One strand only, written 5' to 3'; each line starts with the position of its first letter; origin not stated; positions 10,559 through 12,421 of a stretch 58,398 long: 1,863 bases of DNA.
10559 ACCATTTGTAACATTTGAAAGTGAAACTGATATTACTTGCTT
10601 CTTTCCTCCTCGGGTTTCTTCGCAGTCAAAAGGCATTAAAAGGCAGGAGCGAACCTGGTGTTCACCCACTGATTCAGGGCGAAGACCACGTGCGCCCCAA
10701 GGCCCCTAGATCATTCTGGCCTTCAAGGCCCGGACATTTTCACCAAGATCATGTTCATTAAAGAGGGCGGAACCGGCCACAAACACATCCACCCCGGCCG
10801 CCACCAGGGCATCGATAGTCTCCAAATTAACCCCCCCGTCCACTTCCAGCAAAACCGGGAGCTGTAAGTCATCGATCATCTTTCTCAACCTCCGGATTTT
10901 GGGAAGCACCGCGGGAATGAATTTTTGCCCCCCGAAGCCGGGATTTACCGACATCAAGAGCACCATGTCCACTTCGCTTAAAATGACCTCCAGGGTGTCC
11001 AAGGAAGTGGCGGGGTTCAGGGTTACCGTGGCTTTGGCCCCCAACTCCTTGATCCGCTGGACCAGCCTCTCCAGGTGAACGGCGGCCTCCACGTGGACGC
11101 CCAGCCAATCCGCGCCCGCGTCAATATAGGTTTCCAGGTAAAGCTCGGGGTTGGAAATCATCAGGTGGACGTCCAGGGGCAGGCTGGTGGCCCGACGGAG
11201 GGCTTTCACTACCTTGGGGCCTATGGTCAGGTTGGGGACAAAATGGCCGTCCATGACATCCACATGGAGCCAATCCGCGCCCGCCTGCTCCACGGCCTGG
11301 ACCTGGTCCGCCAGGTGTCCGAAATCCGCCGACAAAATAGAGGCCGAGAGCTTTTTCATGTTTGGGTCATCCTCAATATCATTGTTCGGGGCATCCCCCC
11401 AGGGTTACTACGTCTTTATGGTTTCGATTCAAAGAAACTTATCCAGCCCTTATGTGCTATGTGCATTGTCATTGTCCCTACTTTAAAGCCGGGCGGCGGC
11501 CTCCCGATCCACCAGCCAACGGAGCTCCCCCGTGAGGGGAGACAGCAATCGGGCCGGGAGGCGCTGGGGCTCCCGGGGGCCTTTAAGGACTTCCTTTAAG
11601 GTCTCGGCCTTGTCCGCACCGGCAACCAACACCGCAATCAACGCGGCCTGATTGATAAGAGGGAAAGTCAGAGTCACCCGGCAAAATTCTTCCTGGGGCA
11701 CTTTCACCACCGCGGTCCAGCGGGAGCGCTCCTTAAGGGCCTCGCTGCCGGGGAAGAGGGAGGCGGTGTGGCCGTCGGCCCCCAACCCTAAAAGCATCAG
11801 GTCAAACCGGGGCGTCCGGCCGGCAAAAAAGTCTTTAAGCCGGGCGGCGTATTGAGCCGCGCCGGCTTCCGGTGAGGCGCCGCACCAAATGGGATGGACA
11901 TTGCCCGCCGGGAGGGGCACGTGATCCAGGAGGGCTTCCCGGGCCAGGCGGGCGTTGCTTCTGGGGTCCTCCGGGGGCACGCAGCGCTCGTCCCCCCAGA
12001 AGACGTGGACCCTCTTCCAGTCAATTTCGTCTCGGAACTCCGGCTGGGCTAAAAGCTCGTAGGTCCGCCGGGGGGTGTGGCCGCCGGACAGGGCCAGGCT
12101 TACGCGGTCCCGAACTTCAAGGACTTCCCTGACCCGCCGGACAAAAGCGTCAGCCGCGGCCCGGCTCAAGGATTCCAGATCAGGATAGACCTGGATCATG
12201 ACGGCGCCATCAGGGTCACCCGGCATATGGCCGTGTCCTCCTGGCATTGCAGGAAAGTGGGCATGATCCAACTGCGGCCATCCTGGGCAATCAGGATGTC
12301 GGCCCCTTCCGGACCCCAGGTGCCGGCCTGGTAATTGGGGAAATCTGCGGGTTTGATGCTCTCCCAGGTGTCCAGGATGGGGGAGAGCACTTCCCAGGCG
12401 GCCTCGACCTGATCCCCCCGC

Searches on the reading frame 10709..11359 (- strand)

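Call 71: search_protein_families(library=pfam, proteins=[window:10709-11359:-], max_evalue=0.0001)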
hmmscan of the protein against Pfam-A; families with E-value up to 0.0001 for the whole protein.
window:10709-11359:- (217 aa): 3 families
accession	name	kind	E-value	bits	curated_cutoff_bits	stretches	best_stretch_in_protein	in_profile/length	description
PF00834.25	Ribul_P_3_epim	-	8e-85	283.7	21.1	1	4-200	2-198/198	Ribulose-phosphate 3 epimerase family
PF01729.25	QRPTase_C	-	2.4e-06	27.9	23.1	1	89-198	59-157/169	Quinolinate phosphoribosyl transferase, C-terminal domain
PF00977.27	His_biosynth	-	5e-06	26.6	23.6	0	14-112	29-126/228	Histidine biosynthesis protein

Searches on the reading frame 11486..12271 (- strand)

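Call 71: search_protein_families(library=pfam, proteins=[window:11486-12271:-], max_evalue=0.0001)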
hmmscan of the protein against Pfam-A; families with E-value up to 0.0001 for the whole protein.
window:11486-12271:- (262 aa): 1 family
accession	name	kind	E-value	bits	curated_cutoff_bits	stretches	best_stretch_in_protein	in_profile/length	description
PF01182.26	Glucosamine_iso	-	3.2e-76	256.5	27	1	31-252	2-225/225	Glucosamine-6-phosphate isomerases/6-phosphogluconolactonase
